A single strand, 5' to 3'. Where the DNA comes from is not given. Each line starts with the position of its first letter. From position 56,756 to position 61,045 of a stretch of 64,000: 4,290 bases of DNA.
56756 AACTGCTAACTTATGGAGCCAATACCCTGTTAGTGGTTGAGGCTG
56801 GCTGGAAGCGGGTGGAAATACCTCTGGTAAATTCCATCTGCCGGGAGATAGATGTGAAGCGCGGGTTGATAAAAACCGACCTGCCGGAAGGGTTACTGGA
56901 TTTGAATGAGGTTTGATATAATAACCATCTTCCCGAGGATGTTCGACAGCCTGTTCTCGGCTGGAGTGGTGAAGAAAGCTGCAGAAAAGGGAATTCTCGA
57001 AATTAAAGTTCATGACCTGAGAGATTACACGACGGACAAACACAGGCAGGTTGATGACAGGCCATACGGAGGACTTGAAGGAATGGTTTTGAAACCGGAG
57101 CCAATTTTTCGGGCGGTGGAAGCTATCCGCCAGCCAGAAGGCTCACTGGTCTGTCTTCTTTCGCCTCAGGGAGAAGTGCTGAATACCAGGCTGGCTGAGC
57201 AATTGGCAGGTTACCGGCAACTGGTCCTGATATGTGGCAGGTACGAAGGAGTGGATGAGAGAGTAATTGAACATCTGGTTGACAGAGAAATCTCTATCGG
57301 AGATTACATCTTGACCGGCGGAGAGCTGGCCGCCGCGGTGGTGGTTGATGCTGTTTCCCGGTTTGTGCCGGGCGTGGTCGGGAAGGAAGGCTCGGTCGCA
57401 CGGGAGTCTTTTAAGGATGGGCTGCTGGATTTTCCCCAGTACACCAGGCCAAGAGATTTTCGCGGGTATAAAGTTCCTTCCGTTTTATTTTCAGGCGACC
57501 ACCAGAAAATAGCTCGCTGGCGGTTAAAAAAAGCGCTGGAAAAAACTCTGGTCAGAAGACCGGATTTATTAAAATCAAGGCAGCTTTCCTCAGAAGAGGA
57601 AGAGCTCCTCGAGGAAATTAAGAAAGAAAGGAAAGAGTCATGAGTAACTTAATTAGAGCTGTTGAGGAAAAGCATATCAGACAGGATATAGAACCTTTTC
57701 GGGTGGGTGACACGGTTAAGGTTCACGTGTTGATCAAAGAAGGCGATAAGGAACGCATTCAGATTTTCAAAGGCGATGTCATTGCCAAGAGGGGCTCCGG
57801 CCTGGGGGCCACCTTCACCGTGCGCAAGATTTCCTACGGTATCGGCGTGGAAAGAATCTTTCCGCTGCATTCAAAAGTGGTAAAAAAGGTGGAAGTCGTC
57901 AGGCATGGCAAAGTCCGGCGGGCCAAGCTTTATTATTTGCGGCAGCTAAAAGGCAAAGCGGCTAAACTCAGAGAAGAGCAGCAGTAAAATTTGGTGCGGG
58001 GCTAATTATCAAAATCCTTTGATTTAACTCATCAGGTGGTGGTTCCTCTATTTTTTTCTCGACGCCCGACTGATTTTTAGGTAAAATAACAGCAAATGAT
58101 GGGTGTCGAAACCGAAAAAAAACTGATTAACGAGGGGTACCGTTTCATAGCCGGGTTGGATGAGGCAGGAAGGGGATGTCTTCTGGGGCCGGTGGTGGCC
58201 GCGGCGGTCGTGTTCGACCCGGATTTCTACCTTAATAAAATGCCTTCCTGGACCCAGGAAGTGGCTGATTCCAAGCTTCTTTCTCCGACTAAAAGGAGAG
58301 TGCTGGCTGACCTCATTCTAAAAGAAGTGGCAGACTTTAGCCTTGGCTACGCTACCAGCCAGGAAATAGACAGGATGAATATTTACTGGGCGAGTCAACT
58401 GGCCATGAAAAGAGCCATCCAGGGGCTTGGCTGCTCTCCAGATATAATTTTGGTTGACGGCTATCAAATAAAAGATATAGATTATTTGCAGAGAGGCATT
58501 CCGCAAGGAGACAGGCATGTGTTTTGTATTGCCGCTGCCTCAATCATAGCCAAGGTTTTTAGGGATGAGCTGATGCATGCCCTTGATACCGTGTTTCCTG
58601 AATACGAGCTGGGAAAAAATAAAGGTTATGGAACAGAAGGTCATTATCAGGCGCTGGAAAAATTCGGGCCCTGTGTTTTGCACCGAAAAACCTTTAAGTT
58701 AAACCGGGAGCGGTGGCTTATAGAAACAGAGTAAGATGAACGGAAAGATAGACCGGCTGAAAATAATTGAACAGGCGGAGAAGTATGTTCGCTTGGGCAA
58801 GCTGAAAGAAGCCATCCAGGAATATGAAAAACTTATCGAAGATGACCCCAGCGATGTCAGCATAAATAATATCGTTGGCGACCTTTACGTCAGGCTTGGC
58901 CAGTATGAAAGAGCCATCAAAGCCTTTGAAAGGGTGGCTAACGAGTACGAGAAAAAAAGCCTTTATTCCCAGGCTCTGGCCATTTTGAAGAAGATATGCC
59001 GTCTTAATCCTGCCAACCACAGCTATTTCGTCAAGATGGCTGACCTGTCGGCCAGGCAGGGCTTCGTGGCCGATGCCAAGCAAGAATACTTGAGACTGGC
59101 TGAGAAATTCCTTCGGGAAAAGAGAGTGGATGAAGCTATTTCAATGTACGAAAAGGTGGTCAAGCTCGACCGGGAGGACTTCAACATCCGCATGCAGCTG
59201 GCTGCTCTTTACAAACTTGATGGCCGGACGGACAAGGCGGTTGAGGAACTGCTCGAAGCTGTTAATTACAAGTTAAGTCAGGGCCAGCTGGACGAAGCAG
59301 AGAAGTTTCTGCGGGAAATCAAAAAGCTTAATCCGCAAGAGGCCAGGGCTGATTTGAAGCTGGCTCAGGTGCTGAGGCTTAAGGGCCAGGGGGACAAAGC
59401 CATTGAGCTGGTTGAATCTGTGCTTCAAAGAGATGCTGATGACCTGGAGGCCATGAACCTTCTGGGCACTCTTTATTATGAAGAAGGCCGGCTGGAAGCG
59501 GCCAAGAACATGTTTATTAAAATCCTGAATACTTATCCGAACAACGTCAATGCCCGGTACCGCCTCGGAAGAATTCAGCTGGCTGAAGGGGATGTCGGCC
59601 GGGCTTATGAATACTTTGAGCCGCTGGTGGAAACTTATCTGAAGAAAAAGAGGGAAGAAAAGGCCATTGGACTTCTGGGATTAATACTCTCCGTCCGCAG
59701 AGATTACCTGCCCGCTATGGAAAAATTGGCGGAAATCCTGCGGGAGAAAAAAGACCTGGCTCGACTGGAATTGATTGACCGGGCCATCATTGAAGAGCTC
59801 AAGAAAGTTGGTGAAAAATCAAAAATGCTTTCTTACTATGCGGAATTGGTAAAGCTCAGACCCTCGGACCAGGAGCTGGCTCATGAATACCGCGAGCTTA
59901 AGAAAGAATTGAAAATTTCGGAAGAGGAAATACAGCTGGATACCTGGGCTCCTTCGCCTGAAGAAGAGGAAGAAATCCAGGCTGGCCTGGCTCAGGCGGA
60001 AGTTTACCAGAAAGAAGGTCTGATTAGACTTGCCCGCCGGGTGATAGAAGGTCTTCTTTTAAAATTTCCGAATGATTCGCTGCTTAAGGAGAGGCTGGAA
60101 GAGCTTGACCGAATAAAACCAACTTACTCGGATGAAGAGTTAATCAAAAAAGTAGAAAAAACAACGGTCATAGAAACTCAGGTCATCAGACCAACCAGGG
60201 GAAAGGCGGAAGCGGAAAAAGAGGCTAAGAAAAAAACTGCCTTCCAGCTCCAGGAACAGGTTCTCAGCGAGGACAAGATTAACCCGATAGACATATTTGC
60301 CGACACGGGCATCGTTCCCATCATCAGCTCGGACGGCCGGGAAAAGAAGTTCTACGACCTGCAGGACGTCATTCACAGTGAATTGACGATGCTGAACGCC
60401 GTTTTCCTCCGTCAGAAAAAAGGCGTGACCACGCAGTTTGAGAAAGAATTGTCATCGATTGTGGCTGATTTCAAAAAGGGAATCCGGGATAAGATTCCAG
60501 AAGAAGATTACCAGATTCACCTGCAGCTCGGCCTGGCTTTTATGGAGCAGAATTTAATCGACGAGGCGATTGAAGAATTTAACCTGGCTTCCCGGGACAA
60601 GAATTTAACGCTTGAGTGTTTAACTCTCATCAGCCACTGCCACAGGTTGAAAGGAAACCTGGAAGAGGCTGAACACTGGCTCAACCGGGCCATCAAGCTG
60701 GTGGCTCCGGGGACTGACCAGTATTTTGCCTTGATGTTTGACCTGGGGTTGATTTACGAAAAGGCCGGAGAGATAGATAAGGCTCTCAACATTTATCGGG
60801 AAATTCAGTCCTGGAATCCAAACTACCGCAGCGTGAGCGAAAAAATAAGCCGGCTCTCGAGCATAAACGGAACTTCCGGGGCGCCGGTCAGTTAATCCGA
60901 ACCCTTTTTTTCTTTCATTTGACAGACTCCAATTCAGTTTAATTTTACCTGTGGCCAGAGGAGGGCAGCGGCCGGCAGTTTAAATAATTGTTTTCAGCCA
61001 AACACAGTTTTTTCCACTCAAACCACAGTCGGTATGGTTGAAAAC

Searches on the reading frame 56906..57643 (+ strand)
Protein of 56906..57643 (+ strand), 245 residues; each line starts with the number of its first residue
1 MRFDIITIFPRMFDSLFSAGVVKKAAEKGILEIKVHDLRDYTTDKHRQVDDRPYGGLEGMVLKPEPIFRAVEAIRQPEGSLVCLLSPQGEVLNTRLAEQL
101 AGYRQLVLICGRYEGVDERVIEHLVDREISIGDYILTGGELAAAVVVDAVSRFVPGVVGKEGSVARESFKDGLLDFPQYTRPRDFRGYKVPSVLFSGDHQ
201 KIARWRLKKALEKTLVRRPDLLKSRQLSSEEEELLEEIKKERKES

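Call 74: search_protein_families(library=pfam, proteins=[window:56906-57643:+], max_evalue=0.0001)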
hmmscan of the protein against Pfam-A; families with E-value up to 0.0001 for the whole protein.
window:56906-57643:+ (245 aa): 1 family
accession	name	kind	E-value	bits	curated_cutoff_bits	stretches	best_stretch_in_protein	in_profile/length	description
PF01746.26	tRNA_m1G_MT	-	2e-64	217.4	27.3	1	23-219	2-195/195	tRNA (Guanine-1)-methyltransferase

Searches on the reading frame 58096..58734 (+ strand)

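Call 74: search_protein_families(library=pfam, proteins=[window:58096-58734:+], max_evalue=0.0001)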
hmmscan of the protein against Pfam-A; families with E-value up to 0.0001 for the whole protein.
window:58096-58734:+ (212 aa): 1 family
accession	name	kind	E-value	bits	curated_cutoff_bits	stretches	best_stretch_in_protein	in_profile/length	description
PF01351.25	RNase_HII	-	3.4e-37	128.7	25.8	1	19-201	1-197/199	Ribonuclease HII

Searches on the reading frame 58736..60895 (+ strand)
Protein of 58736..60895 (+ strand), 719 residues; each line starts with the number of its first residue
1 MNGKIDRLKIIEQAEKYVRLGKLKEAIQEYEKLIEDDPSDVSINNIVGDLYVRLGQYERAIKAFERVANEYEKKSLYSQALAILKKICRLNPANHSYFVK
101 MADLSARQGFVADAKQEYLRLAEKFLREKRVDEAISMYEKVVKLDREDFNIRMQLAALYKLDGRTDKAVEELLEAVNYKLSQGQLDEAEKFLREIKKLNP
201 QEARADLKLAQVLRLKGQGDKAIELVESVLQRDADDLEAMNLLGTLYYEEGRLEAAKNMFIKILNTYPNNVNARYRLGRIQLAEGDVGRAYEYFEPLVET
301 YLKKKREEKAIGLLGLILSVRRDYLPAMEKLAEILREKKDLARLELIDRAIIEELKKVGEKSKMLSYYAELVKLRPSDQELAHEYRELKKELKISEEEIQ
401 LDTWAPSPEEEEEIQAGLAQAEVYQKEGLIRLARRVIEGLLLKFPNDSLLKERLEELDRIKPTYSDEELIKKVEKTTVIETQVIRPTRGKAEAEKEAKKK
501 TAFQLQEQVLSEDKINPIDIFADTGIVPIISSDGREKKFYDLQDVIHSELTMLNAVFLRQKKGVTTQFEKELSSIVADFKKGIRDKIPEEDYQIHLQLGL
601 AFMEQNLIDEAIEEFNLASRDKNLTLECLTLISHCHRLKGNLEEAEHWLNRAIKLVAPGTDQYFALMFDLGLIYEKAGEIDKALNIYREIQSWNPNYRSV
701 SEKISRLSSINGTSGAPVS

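Call 74: search_protein_families(library=pfam, proteins=[window:58736-60895:+], max_evalue=0.0001)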
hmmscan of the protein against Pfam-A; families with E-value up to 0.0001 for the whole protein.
window:58736-60895:+ (719 aa): 30 families (the best 25 are shown)
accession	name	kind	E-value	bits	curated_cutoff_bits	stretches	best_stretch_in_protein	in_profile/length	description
PF14559.12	TPR_19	-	1.1e-40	138.2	25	4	180-240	2-61/68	Tetratricopeptide repeat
PF13428.12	TPR_14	-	7.9e-35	116.2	23.5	0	170-212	2-44/44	Tetratricopeptide repeat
PF13432.12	TPR_16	-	3.5e-33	114.1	32.7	2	13-68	3-58/65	Tetratricopeptide repeat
PF13181.12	TPR_8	-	2.6e-32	108.6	25.7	0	667-697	4-34/34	Tetratricopeptide repeat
PF07719.23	TPR_2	-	1.6e-30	103.1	27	0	666-697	3-34/34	Tetratricopeptide repeat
PF00515.34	TPR_1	-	3.1e-24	84.2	27.8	0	118-147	4-33/34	Tetratricopeptide repeat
PF13424.12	TPR_12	-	8.8e-24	84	30.1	2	631-689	8-70/77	Tetratricopeptide repeat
PF13174.12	TPR_6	-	3e-23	81.2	26.3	0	48-71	7-30/33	Tetratricopeptide repeat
PF13414.12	TPR_11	-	4e-21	74.9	26.8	1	16-44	3-31/42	TPR repeat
PF13431.12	TPR_17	-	6.1e-20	70.2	24.4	0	30-61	2-33/34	Tetratricopeptide repeat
PF12895.13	ANAPC3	-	6.1e-18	65.3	27.2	0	218-286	4-71/82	Anaphase-promoting complex, cyclosome, subunit 3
PF23914.1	TPR_CcmH_CycH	-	2.5e-15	57.1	42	1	180-270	61-154/158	Cytochrome c-type biogenesis protein H TPR domain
PF25064.1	ARM_TT21_5th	-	4.6e-14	53.2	27.8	0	73-126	13-65/117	TT21 fifth ARM repeats domain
PF14561.12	TPR_20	-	3.3e-12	47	25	0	135-181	8-54/90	Tetratricopeptide repeat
PF24575.1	TPR_Slam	-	1.7e-11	44.9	35.2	0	127-170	59-102/104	Surface lipoprotein assembly modifier, N-terminal TPR repeats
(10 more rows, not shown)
